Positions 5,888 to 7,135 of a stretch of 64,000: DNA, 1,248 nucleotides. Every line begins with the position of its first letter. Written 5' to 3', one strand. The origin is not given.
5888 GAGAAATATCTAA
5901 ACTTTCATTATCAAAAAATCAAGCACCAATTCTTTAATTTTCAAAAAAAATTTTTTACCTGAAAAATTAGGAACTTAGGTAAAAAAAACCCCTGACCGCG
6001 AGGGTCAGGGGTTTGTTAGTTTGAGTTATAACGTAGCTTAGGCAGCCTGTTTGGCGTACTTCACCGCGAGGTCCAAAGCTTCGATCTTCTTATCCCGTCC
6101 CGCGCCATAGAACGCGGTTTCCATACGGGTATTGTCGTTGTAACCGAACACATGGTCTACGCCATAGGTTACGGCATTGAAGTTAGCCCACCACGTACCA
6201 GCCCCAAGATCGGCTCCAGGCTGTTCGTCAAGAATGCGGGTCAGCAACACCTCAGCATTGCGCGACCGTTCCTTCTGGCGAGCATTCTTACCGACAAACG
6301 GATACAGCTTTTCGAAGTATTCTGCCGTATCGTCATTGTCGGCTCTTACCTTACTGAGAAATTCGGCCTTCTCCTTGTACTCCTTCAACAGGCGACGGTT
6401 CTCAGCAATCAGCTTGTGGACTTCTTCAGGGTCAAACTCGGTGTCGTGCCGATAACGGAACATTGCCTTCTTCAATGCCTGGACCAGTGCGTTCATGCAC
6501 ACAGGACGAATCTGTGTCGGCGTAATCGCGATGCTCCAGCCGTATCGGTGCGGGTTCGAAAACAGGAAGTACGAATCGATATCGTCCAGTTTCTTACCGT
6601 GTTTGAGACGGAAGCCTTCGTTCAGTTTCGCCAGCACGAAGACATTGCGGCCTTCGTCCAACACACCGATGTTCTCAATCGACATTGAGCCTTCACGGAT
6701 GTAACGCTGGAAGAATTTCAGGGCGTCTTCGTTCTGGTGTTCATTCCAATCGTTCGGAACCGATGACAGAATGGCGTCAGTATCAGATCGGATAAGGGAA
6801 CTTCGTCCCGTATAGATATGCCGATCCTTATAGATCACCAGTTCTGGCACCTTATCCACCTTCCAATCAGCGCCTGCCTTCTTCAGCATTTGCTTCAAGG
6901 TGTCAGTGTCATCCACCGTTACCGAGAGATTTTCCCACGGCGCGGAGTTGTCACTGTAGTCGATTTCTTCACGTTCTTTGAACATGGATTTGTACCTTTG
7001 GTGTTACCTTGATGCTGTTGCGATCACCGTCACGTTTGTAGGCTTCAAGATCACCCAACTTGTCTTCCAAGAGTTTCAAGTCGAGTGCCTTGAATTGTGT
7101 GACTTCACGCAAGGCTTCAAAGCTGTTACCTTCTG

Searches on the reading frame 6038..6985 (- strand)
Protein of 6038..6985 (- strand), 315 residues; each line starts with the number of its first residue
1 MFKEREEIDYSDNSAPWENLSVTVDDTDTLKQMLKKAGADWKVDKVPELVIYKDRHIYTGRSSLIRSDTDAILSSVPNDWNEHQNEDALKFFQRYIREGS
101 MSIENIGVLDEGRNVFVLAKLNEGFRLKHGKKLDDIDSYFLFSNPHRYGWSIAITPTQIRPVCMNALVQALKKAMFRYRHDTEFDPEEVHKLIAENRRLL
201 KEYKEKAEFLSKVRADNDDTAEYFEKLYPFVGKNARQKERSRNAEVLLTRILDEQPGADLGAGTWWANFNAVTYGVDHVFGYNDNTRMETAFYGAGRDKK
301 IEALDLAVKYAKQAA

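Call 42: search_protein_families(library=phrogs, proteins=[window:6038-6985:-], max_evalue=0.00001)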
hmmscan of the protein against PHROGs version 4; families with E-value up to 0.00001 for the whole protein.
window:6038-6985:- (315 aa): 1 family
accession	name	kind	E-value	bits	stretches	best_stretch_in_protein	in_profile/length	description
phrog_1221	-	unknown function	1.3e-45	157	1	13-305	33-342/355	-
